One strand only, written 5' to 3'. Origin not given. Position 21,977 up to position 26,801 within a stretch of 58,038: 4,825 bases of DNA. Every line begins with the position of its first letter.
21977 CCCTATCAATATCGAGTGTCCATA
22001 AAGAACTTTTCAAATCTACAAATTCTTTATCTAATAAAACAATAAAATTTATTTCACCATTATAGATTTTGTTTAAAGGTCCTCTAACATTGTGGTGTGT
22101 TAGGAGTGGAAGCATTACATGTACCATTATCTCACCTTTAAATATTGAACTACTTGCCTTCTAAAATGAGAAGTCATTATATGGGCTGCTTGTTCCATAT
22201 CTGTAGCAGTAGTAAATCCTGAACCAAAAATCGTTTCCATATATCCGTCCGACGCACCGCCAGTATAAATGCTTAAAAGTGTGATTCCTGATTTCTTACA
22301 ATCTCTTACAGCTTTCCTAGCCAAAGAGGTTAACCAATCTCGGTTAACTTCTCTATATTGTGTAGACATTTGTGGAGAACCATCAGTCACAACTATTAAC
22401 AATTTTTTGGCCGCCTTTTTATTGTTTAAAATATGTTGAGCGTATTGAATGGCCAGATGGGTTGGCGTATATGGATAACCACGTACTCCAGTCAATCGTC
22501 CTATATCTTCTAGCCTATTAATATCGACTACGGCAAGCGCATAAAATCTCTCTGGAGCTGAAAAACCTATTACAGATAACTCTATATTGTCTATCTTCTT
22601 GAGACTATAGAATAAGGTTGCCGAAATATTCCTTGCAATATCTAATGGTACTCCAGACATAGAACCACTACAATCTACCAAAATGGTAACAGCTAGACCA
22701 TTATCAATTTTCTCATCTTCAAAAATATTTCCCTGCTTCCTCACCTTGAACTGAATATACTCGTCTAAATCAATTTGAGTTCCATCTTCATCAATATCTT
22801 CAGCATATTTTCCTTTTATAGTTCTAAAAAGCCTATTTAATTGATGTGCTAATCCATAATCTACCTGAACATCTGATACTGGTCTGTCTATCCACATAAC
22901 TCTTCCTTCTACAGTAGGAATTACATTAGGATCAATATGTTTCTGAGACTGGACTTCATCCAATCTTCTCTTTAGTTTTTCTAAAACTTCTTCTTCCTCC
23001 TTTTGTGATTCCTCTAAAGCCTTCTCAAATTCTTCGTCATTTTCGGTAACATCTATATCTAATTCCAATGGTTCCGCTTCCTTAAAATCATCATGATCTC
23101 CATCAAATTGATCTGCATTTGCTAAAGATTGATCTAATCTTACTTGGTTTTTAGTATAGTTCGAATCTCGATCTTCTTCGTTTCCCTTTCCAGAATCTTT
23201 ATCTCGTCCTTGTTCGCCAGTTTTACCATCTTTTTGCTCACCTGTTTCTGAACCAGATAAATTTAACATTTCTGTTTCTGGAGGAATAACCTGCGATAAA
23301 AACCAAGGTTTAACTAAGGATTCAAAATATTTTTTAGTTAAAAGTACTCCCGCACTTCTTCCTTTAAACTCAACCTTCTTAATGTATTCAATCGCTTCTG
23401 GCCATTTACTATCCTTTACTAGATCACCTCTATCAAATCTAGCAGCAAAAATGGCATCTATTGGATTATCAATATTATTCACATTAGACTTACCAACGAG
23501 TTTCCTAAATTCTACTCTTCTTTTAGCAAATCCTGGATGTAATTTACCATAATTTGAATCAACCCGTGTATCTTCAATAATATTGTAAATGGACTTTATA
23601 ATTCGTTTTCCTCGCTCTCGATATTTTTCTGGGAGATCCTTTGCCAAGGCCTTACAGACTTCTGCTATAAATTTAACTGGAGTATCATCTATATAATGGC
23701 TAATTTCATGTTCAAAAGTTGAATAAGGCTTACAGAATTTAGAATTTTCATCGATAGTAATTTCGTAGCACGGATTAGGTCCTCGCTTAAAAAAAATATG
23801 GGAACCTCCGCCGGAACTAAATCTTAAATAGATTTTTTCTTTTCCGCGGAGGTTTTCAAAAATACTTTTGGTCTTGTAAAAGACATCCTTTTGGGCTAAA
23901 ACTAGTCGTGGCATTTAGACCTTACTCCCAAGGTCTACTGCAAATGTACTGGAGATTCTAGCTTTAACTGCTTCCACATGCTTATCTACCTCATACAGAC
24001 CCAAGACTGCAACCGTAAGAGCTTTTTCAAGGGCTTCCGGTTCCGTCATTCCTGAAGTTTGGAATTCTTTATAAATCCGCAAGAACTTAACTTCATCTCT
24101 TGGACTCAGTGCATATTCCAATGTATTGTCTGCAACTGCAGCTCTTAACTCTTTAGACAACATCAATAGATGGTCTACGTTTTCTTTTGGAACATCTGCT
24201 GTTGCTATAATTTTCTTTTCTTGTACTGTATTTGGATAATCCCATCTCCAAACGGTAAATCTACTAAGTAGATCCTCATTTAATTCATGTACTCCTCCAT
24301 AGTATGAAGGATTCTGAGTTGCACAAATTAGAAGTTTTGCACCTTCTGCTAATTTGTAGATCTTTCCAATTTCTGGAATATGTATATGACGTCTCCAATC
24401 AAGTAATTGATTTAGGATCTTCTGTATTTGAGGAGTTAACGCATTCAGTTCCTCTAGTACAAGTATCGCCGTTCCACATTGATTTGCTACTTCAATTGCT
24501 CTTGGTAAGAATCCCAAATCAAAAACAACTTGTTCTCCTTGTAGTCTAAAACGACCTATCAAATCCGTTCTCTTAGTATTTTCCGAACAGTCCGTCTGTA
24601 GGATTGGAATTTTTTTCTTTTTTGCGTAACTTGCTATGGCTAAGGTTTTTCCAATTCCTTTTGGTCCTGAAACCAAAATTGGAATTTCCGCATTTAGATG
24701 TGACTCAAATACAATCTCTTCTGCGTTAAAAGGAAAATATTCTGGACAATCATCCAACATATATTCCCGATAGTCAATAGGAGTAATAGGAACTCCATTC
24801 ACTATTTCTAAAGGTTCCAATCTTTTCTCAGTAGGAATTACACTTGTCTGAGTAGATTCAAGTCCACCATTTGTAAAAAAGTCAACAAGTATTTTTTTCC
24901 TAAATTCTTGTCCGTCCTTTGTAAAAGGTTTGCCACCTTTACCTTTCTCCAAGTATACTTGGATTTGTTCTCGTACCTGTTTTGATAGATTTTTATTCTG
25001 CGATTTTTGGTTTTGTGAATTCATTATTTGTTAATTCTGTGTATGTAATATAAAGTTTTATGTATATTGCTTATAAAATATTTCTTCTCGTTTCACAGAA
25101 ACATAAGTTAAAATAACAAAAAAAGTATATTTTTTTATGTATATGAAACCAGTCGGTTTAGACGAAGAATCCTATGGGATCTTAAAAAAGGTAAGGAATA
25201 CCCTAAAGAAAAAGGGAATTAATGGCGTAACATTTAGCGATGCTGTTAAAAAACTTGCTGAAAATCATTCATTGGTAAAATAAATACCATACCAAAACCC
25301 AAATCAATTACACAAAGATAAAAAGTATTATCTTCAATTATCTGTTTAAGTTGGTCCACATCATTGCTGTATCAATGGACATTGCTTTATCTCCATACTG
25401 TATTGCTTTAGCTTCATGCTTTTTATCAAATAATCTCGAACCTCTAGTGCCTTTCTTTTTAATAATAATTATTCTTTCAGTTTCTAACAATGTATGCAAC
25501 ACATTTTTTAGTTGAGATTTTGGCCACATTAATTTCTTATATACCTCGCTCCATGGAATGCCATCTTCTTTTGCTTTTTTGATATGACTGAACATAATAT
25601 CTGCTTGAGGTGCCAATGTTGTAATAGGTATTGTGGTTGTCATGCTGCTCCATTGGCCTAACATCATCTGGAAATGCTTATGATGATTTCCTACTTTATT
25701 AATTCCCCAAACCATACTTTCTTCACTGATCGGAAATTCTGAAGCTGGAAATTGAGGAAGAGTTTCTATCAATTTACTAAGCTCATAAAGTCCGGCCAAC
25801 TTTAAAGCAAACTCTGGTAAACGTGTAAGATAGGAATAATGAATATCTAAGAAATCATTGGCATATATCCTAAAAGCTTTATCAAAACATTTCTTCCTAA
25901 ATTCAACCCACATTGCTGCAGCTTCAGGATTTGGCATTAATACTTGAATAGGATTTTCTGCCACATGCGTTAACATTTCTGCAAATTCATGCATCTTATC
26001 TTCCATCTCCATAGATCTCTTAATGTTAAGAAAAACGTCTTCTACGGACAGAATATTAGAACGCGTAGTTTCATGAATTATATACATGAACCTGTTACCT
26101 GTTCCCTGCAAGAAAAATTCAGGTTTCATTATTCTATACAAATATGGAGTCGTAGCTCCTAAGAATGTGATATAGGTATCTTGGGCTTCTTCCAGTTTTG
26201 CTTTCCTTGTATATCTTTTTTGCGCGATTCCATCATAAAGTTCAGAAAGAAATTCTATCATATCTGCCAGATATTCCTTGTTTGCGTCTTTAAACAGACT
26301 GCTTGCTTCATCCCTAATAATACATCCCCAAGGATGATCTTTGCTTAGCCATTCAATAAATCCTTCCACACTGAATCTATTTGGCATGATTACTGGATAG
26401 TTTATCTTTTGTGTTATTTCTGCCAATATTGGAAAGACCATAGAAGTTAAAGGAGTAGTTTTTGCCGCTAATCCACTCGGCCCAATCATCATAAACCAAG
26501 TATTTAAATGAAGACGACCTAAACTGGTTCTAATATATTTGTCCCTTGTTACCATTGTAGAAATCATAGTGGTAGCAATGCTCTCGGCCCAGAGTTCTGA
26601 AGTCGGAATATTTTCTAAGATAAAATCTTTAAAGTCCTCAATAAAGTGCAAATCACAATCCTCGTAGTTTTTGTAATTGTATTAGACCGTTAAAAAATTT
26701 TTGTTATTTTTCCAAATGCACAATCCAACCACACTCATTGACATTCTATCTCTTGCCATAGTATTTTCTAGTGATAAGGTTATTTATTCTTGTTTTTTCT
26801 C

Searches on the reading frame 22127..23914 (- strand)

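Call 28: search_protein_families(library=pfam, proteins=[window:22127-23914:-], max_evalue=0.001)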
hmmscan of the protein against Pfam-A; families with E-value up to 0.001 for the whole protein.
window:22127-23914:- (595 aa): 3 families
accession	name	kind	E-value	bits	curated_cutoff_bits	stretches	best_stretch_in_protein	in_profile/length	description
PF00092.34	VWA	-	1.5e-10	42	23.8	1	409-573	2-165/174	von Willebrand factor type A domain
PF13519.12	VWA_2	-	1.5e-06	29.2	27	1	410-512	2-106/107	von Willebrand factor type A domain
PF11775.14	CobT_C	-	8.6e-05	22.7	21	0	407-452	13-57/220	Cobalamin biosynthesis protein CobT VWA domain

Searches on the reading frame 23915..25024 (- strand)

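Call 30: search_protein_families(library=pfam, proteins=[window:23915-25024:-], max_evalue=0.001)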
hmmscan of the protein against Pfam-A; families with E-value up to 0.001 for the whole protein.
window:23915-25024:- (369 aa): 5 families
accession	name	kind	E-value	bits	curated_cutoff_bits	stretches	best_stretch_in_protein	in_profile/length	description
PF07728.20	AAA_5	-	6.1e-16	59.1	22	1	116-256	2-139/139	AAA domain (dynein-related subfamily)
PF00004.35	AAA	-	1.9e-07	32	21.2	1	116-257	1-124/131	ATPase family associated with various cellular activities (AAA)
PF13401.12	AAA_22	-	6.2e-06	27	27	1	116-213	8-113/130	AAA domain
PF07726.17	AAA_3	-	3.5e-05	24.1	27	1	116-257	2-130/131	ATPase family associated with various cellular activities (AAA)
PF00158.32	Sigma54_activat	-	0.00059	20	20.2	0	109-258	18-164/168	Sigma-54 interaction domain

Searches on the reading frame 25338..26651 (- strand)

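Call 30: search_protein_families(library=pfam, proteins=[window:25338-26651:-], max_evalue=0.001)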
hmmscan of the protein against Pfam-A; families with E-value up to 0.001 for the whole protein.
window:25338-26651:- (437 aa): 1 family
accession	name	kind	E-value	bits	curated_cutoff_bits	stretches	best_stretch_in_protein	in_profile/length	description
PF13148.11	DUF3987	-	1.1e-12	48.3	27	1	87-331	124-362/364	Protein of unknown function (DUF3987)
